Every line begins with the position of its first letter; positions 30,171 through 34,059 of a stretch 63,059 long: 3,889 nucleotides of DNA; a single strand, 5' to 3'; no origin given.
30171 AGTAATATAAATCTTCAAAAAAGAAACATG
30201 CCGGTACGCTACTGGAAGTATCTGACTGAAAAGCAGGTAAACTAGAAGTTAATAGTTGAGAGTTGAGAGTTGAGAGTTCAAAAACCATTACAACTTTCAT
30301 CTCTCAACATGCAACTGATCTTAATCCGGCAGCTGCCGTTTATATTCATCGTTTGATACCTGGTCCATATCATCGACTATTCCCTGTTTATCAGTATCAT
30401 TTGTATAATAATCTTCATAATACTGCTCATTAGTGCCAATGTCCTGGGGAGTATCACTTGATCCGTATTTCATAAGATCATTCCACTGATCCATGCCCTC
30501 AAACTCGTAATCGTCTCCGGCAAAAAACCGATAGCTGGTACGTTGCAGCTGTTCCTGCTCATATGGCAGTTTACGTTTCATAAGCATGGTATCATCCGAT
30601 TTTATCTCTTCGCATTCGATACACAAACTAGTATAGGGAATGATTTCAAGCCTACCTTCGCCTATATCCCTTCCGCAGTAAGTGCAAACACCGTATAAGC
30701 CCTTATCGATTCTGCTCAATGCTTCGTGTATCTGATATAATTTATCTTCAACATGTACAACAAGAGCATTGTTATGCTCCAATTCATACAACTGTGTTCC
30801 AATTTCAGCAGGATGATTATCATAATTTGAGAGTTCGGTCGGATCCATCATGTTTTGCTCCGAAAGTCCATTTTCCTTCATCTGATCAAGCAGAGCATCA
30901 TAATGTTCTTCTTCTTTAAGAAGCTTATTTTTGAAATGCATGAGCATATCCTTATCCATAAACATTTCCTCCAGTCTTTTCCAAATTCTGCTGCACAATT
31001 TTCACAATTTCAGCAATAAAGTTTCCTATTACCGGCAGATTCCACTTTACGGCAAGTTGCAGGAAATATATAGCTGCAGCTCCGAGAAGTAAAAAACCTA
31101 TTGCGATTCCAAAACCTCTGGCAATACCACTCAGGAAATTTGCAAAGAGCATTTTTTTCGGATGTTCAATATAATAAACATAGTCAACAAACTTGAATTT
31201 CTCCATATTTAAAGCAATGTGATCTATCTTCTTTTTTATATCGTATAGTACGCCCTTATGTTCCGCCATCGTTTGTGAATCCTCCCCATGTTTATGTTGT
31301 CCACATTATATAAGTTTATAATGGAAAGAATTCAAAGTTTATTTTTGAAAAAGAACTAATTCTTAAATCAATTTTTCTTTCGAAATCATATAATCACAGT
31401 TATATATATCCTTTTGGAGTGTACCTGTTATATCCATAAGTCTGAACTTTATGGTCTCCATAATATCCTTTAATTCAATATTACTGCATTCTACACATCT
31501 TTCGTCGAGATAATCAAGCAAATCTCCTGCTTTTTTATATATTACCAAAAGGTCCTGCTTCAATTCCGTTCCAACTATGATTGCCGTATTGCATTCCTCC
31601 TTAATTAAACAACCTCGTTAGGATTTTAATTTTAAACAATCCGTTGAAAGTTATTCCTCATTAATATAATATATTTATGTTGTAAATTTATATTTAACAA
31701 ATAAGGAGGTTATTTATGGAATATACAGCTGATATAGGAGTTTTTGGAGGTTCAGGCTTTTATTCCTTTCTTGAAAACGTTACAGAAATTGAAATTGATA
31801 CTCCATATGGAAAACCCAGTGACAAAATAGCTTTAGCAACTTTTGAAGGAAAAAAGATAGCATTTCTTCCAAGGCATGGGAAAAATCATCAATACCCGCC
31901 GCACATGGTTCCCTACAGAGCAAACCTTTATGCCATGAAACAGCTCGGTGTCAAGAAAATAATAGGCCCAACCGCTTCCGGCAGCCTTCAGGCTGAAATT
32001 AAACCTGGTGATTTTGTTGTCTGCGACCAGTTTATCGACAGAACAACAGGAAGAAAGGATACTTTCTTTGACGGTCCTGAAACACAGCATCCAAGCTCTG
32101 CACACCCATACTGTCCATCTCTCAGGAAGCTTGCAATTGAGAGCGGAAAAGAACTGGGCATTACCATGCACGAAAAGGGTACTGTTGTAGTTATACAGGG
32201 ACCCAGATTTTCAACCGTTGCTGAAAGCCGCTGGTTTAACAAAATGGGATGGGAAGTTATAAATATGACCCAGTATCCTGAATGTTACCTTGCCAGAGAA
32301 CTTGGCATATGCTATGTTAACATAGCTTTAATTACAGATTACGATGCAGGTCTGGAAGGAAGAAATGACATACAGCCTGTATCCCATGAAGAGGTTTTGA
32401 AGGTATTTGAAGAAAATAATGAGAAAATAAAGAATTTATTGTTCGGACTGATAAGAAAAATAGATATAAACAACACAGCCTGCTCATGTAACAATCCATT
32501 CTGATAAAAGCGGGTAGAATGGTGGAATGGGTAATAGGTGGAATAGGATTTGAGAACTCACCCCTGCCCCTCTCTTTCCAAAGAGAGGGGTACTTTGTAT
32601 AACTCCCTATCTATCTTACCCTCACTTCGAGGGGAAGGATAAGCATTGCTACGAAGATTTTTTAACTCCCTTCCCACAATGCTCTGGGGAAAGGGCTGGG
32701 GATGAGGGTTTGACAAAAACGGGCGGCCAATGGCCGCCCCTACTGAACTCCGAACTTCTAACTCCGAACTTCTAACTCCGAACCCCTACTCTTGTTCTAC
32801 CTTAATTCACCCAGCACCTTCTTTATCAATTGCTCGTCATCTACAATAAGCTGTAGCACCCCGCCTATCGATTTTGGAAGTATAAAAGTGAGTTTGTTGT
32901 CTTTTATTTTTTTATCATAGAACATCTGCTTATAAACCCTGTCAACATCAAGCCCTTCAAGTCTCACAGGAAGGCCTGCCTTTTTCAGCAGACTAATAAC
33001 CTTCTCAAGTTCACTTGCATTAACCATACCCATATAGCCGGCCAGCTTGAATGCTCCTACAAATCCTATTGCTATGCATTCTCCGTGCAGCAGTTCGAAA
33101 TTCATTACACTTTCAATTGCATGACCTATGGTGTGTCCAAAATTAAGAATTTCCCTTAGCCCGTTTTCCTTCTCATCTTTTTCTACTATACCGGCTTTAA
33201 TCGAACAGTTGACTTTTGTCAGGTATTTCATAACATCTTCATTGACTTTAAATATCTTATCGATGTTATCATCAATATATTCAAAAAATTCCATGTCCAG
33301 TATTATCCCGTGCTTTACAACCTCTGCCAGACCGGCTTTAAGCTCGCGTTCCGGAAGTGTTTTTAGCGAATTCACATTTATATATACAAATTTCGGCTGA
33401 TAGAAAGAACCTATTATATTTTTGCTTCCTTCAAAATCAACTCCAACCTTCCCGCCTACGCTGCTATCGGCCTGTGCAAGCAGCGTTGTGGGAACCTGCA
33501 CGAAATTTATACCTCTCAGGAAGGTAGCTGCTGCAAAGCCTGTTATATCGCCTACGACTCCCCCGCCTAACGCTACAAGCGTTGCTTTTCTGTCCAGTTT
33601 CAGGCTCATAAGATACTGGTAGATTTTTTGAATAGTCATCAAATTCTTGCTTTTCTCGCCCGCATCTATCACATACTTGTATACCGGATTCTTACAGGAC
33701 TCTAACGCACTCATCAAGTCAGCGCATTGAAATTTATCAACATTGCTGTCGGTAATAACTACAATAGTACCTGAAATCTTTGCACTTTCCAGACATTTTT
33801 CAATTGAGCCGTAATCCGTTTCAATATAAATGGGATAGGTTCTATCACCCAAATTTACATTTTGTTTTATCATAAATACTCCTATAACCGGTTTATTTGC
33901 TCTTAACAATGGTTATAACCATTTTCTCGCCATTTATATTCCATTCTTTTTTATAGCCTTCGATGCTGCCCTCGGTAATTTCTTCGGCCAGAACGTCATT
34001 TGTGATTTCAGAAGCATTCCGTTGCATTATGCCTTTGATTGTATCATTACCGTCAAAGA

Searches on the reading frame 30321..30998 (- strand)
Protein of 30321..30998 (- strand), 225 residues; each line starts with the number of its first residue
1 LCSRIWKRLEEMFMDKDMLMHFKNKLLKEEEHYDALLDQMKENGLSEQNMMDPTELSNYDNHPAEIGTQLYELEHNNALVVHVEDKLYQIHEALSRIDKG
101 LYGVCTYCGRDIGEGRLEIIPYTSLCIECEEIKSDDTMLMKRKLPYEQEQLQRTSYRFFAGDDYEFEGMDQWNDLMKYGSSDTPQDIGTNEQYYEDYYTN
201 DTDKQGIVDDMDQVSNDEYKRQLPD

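Call 36: search_protein_families(library=pfam, proteins=[window:30321-30998:-], max_evalue=0.001)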
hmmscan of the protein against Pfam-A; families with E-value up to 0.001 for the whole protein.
window:30321-30998:- (225 aa): 1 family
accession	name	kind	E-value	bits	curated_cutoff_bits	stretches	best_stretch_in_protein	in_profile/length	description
PF01258.23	zf-dskA_traR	-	1.1e-08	35.4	24.9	1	100-131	1-32/36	Prokaryotic dksA/traR C4-type zinc finger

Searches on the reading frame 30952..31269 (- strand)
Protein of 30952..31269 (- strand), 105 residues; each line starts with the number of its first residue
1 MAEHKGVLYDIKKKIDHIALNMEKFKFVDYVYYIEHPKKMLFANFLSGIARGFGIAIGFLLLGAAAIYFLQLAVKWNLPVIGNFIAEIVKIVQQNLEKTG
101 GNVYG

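Call 36: search_protein_families(library=pfam, proteins=[window:30952-31269:-], max_evalue=0.001)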
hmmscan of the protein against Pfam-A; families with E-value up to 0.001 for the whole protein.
window:30952-31269:- (105 aa): 1 family
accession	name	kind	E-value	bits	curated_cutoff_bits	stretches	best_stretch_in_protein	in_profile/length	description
PF18910.5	DUF5665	-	1.4e-20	73.5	27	1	36-93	1-56/56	Domain of unknown function (DUF5665)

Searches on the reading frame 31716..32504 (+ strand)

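Call 36: search_protein_families(library=pfam, proteins=[window:31716-32504:+], max_evalue=0.001)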
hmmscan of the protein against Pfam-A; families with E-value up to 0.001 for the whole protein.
window:31716-32504:+ (262 aa): 1 family
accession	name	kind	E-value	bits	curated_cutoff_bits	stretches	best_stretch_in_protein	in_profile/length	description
PF01048.26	PNP_UDP_1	-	4.4e-45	154.3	25.1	1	7-246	2-232/233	Phosphorylase superfamily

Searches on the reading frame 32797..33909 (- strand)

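Call 34: search_protein_families(library=pfam, proteins=[window:32797-33909:-], max_evalue=0.001)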
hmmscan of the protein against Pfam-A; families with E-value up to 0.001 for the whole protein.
window:32797-33909:- (370 aa): 3 families
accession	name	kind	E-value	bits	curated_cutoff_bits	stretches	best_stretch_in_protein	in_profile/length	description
PF01761.26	DHQ_synthase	-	5.1e-47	158.7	24.2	1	79-191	2-114/115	3-dehydroquinate synthase N-terminal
PF24621.2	DHQS_C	-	9.5e-46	155.8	27.6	1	193-334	1-143/144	3-dehydroquinate synthase C-terminal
PF13685.12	Fe-ADH_2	-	4.3e-06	27.2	28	1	35-143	9-108/149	Iron-containing alcohol dehydrogenase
